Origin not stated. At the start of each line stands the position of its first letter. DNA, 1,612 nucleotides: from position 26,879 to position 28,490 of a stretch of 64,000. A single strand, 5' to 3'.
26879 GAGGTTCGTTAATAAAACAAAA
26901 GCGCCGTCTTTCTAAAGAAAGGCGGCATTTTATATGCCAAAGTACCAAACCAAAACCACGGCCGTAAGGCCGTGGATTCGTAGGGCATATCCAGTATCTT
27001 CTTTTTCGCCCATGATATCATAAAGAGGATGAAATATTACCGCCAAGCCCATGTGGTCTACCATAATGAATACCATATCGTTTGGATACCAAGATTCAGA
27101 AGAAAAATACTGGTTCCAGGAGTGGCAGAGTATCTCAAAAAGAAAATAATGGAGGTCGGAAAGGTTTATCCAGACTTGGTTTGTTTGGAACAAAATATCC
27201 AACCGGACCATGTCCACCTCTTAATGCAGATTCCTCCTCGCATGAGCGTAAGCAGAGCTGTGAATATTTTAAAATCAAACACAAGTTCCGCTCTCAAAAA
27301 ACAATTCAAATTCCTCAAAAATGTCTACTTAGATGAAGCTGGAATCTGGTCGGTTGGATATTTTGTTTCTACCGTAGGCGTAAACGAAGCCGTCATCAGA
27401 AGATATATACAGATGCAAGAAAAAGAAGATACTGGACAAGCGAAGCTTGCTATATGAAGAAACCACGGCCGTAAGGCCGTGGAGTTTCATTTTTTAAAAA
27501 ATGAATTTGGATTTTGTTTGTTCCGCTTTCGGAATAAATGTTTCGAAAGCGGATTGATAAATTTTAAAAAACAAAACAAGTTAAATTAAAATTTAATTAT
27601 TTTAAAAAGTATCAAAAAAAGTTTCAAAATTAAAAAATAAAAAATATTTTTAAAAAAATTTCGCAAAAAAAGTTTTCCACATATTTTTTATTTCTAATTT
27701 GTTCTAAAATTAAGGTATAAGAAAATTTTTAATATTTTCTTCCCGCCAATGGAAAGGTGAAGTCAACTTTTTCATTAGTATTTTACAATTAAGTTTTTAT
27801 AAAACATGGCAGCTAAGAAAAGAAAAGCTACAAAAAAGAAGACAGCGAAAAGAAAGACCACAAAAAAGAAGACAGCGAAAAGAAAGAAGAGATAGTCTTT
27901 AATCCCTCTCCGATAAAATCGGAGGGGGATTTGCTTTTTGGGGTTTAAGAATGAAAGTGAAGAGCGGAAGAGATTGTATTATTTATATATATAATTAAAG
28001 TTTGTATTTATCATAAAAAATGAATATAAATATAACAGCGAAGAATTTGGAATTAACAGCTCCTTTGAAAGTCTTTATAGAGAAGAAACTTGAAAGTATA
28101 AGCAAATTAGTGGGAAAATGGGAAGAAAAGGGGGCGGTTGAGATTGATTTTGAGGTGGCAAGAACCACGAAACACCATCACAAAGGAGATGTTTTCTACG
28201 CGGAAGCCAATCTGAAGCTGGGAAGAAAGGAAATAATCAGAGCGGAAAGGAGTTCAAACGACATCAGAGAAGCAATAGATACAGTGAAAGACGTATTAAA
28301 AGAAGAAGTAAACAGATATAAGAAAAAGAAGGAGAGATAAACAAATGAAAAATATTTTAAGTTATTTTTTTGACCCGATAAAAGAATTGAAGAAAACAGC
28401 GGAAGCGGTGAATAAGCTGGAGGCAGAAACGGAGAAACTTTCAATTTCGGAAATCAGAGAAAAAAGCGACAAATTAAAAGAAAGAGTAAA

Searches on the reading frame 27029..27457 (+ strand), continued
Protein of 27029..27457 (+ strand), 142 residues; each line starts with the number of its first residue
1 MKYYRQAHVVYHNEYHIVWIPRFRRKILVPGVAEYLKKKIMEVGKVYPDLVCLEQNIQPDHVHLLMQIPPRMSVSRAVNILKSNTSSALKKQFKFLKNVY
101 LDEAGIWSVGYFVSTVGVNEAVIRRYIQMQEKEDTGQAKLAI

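Call 41: get_annotated_region(hit=H7, flank=400)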
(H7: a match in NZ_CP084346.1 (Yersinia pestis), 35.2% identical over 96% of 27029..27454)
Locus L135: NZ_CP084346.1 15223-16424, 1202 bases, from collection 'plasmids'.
description: Yersinia pestis strain 20 plasmid unnamed3, complete sequence
organism: Yersinia pestis (NCBI taxid 632)
taxonomy: Bacteria; Pseudomonadota; Gammaproteobacteria; Enterobacterales; Yersiniaceae; Yersinia; Yersinia pestis
host: -; source: marmot,spleen sample; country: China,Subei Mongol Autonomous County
typing (MOB-suite, as given by PLSDB): non-mobilizable; replicon IncFIB
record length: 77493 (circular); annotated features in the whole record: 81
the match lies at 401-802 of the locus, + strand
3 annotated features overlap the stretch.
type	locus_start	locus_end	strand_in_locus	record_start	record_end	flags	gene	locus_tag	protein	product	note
CDS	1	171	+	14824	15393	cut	-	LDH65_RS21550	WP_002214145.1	hypothetical protein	-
CDS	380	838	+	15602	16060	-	tnpA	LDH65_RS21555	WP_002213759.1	IS200/IS605-like element IS1541A family transposase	GO:0006313 - DNA transposition [Evidence IEA]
CDS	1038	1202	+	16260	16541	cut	-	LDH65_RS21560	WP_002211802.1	hypothetical protein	-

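Call 42: get_annotated_region(hit=H1, flank=400)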
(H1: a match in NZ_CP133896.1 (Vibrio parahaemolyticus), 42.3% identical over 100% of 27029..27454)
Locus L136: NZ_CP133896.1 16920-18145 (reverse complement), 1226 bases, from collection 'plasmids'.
description: Vibrio parahaemolyticus strain M0904 plasmid pVPM09044, complete sequence
organism: Vibrio parahaemolyticus (NCBI taxid 670)
taxonomy: Bacteria; Pseudomonadota; Gammaproteobacteria; Vibrionales; Vibrionaceae; Vibrio; Vibrio parahaemolyticus
host: -; source: Penaeus vannamei,Diseased shrimp,Shrimp hepatopancreas; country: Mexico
typing (MOB-suite, as given by PLSDB): mobilizable; relaxase MOBC
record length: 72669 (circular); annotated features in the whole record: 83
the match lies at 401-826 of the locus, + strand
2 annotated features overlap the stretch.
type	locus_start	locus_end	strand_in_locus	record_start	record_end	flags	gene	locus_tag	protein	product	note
CDS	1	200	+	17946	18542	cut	-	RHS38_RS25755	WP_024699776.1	transglutaminase-like cysteine peptidase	-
CDS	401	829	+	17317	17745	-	tnpA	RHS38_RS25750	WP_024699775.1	IS200/IS605 family transposase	-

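Call 43: get_annotated_region(hit=H3, flank=400)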
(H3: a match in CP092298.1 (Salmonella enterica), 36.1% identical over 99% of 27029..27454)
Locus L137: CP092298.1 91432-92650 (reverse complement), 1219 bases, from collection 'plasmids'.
description: Salmonella enterica strain PNUSAS041145 plasmid PNUSAS041145_1, complete sequence
organism: Salmonella enterica (NCBI taxid 28901)
taxonomy: Bacteria; Pseudomonadota; Gammaproteobacteria; Enterobacterales; Enterobacteriaceae; Salmonella; Salmonella enterica
host: -; source: -; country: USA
typing (MOB-suite, as given by PLSDB): conjugative; replicon IncFIB; relaxase MOBP,MOBP; mating-pair formation MPF_I
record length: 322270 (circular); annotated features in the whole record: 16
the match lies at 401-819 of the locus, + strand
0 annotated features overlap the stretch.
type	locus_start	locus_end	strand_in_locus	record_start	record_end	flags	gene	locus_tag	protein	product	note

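Call 44: get_annotated_region(hit=H9, flank=400)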
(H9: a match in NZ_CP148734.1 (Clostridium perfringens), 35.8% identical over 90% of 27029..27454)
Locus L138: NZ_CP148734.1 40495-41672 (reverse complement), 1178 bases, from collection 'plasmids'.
description: Clostridium perfringens strain Z1322HCP0002 plasmid pZ1322HCP0002-2, complete sequence
organism: Clostridium perfringens (NCBI taxid 1502)
taxonomy: Bacteria; Bacillota; Clostridia; Eubacteriales; Clostridiaceae; Clostridium; Clostridium perfringens
host: -; source: -; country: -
typing (MOB-suite, as given by PLSDB): mobilizable; replicon rep_cluster_1519; relaxase MOBM
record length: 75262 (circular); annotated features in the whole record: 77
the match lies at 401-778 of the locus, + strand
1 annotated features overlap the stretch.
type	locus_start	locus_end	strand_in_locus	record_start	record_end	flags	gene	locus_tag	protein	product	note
CDS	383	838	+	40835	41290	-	tnpA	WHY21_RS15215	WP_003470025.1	IS200/IS605-like element IS200S family transposase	GO:0006313 - DNA transposition [Evidence IEA]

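Call 59: search_solved_structures(query=window:27029-27454:+, max_evalue=1, show_alignments=2)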
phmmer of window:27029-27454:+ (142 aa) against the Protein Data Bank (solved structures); distinct sequences matched with E-value up to 1: 27.
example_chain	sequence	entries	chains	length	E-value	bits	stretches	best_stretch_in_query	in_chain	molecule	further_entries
2ec2_A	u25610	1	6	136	4.6e-22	81.8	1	1-132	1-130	136aa long hypothetical transposase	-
2a6m_A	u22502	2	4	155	5.5e-20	75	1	4-134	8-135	ISHp608 transposase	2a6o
2vhg_A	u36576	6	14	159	6e-20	74.9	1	4-134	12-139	TRANSPOSASE ORFA | Putative transposase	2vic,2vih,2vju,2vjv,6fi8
2f4f_A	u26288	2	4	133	1.1e-19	74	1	7-134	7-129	Transposase, putative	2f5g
2xm3_A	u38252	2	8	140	1.4e-14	57.5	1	9-131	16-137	TRANSPOSASE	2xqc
2xma_A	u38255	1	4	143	1.5e-14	57.4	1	9-131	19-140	TRANSPOSASE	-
2xo6_A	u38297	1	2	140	4.9e-14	55.8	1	9-131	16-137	TRANSPOSASE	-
2fyx_A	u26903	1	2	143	5.1e-13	52.5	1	9-131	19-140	transposase, putative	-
1wal_A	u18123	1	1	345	0.15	15.3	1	29-81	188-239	PROTEIN (3-ISOPROPYLMALATE DEHYDROGENASE)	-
1g2u_A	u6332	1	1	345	0.17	15.2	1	29-81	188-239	3-ISOPROPYLMALATE DEHYDROGENASE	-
1xac_A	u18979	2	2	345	0.18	15.1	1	29-81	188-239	3-ISOPROPYLMALATE DEHYDROGENASE 2T2M6T S82R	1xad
1dr8_A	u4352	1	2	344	0.19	15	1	29-81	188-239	3-ISOPROPYLMALATE DEHYDROGENASE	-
1dpz_A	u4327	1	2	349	0.19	15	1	29-81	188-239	3-ISOPROPYLMALATE DEHYDROGENASE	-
1osj_A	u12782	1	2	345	0.19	15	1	29-81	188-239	3-ISOPROPYLMALATE DEHYDROGENASE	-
1dr0_A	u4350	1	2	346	0.19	15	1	29-81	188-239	3-ISOPROPYLMALATE DEHYDROGENASE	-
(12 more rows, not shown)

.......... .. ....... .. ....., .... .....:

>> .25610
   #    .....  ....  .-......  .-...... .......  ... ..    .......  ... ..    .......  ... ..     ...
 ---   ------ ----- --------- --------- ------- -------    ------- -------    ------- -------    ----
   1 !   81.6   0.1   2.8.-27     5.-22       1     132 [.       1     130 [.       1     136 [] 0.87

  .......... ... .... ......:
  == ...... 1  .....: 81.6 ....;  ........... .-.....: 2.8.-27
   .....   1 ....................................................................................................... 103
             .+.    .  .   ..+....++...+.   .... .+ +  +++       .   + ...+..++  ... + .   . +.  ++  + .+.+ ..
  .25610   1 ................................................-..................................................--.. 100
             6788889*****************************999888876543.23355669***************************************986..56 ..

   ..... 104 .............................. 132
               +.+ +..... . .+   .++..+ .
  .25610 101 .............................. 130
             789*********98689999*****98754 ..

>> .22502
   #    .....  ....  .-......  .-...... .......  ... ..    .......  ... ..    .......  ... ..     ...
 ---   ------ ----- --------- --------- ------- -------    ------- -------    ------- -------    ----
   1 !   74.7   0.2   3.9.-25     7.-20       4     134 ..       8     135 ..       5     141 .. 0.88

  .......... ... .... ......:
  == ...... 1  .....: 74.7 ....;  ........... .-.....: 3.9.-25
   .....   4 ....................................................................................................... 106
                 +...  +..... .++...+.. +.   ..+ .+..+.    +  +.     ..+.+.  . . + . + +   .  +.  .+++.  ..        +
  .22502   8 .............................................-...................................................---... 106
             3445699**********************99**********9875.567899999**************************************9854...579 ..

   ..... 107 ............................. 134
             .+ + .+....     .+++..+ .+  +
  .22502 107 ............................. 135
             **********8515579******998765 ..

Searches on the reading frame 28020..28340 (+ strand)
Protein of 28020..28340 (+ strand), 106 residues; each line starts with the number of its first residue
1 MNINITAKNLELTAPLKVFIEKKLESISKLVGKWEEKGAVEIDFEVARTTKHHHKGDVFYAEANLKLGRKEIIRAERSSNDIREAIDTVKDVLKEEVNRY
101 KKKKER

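Call 54: find_encoding_contigs(protein=window:28020-28340:+, flank=2500, max_places=10)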
Protein window:28020-28340:+ (106 aa): 2 contigs read that carry it; 1 place shown.
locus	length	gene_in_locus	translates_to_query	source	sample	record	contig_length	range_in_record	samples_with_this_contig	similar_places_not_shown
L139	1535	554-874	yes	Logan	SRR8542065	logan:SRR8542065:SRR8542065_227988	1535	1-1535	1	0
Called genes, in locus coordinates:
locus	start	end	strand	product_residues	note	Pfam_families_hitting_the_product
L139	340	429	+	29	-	-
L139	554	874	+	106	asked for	PF02482:Ribosomal_S30AE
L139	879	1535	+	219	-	?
